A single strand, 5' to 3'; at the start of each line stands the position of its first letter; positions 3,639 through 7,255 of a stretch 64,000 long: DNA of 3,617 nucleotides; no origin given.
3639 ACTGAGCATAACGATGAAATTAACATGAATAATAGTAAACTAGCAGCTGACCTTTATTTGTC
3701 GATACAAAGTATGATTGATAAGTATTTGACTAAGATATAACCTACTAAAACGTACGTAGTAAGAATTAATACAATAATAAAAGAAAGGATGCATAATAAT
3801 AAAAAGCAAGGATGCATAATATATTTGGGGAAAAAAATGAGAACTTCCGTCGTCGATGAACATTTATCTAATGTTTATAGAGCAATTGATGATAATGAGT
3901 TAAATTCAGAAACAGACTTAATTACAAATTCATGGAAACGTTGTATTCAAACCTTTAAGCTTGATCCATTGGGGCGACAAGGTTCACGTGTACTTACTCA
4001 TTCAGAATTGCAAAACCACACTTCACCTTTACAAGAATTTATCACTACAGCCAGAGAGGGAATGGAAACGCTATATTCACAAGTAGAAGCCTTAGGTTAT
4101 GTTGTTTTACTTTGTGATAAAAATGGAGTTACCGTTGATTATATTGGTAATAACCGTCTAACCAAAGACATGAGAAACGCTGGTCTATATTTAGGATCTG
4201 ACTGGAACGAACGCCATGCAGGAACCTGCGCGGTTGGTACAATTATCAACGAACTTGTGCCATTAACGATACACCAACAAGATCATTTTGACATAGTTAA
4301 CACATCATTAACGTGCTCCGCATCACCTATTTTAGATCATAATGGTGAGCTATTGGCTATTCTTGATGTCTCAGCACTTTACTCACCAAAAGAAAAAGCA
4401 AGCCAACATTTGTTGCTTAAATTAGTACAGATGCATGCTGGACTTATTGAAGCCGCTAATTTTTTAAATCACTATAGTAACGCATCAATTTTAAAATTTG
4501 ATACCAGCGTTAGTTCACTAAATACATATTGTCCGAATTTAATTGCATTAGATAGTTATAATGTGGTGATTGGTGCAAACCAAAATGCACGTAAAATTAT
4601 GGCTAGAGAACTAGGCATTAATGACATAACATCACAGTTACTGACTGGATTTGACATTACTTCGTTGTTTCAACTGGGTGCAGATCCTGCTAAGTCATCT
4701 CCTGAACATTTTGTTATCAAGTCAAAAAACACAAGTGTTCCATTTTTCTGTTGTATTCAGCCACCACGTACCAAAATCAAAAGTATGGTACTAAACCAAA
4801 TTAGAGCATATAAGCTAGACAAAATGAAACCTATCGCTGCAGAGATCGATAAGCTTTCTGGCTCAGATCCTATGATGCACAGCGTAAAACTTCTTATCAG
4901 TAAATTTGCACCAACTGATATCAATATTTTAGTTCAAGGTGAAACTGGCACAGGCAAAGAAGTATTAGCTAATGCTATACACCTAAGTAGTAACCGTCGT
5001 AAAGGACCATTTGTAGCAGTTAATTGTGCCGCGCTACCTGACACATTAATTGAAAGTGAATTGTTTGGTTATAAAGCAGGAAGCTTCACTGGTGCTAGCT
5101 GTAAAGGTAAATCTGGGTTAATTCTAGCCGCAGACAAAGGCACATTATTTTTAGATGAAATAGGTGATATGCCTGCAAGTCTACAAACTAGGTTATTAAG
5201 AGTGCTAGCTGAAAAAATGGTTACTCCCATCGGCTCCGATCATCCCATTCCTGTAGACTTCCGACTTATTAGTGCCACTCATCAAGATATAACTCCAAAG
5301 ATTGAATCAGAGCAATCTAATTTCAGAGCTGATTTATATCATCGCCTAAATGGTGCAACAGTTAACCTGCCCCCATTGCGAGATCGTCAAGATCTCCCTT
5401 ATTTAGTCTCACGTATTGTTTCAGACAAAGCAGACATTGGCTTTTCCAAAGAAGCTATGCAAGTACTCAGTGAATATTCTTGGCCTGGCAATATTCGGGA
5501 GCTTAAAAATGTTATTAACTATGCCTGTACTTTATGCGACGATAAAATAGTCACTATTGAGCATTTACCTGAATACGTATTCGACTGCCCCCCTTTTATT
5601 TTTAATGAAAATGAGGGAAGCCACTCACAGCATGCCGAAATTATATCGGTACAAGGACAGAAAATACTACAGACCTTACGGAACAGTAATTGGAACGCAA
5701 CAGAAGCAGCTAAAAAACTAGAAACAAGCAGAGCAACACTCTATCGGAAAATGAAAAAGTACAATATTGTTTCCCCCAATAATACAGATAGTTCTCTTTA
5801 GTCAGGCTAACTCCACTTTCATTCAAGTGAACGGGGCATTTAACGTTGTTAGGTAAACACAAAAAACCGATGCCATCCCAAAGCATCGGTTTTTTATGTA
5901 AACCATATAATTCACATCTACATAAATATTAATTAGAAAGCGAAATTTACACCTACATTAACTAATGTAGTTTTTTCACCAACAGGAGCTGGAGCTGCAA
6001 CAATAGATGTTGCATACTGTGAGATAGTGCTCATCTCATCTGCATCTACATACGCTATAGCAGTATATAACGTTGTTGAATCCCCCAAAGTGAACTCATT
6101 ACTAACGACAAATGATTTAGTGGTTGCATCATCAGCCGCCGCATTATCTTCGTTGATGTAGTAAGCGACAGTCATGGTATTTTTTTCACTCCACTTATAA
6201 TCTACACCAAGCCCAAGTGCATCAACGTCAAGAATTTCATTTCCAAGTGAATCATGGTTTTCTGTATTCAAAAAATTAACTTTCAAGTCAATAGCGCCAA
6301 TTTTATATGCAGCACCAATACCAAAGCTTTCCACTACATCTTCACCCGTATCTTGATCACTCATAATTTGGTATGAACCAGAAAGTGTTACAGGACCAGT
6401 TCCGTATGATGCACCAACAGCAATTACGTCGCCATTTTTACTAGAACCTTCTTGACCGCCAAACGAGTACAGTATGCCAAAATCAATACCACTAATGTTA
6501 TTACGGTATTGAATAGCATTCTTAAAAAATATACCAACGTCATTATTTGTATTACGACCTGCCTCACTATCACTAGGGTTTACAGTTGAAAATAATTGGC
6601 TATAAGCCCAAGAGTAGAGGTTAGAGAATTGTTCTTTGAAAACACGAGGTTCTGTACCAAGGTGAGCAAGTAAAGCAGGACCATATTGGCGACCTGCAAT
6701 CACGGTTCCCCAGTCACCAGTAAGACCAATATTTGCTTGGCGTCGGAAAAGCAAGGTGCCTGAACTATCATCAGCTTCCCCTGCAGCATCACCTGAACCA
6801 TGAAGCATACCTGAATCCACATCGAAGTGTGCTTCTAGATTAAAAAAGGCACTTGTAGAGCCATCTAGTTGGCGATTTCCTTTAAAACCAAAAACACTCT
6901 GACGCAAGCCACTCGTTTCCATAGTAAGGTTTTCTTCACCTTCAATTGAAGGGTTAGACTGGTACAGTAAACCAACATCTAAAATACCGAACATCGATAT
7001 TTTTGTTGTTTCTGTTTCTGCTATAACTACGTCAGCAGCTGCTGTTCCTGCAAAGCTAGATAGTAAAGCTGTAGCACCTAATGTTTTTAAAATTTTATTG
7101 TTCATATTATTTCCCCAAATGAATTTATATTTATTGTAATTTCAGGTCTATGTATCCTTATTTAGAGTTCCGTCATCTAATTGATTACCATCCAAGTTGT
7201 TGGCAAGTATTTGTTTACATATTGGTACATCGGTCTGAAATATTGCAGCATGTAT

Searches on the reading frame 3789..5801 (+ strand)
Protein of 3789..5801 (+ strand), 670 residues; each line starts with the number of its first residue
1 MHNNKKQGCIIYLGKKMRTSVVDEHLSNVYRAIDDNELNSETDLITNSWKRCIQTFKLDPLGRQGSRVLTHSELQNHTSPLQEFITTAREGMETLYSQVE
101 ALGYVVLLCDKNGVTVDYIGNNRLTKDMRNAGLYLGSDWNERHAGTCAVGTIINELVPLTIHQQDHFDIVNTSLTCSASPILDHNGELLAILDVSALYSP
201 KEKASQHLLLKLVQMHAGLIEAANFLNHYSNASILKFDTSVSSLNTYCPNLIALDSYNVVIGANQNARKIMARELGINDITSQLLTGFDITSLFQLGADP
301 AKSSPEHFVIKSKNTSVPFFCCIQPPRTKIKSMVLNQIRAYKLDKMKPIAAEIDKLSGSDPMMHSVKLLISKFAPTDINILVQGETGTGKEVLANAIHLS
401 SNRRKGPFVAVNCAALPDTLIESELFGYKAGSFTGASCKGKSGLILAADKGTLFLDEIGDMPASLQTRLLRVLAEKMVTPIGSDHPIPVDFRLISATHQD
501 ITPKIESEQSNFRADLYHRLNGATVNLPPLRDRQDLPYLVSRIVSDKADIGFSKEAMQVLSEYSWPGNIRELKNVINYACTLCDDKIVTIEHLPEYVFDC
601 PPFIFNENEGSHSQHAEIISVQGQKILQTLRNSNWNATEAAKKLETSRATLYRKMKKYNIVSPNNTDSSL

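Call 84: search_protein_families(library=pfam, proteins=[window:3789-5801:+])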
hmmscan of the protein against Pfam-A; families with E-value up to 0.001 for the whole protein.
window:3789-5801:+ (670 aa): 5 families
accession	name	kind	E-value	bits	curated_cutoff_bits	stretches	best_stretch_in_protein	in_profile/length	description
PF00158.32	Sigma54_activat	-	3.2e-62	209.6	20.2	1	357-525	2-167/168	Sigma-54 interaction domain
PF25601.1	AAA_lid_14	-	1.9e-17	63.3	27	1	534-598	5-75/87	AAA+ ATPase lid domain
PF14532.12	Sigma54_activ_2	-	1.6e-14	54.8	25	1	366-530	10-138/138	Sigma-54 interaction domain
PF02954.25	HTH_8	-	1.5e-09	37.8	22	1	624-658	8-42/42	Bacterial regulatory protein, Fis family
PF01078.27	Mg_chelatase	-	0.00035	20.5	20.3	0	433-542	90-201/207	Magnesium chelatase, subunit ChlI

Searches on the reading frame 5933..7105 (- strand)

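Call 84: search_protein_families(library=pfam, proteins=[window:5933-7105:-])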
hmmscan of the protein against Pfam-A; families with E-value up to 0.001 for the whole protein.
window:5933-7105:- (390 aa): 2 families
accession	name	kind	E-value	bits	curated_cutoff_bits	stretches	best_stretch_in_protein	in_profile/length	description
PF13609.12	Porin_4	-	1.1e-37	130.9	27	1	11-356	1-308/310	Gram-negative porin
PF00267.27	Porin_1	-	0.00028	20.9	23.7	1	70-253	31-192/337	Gram-negative porin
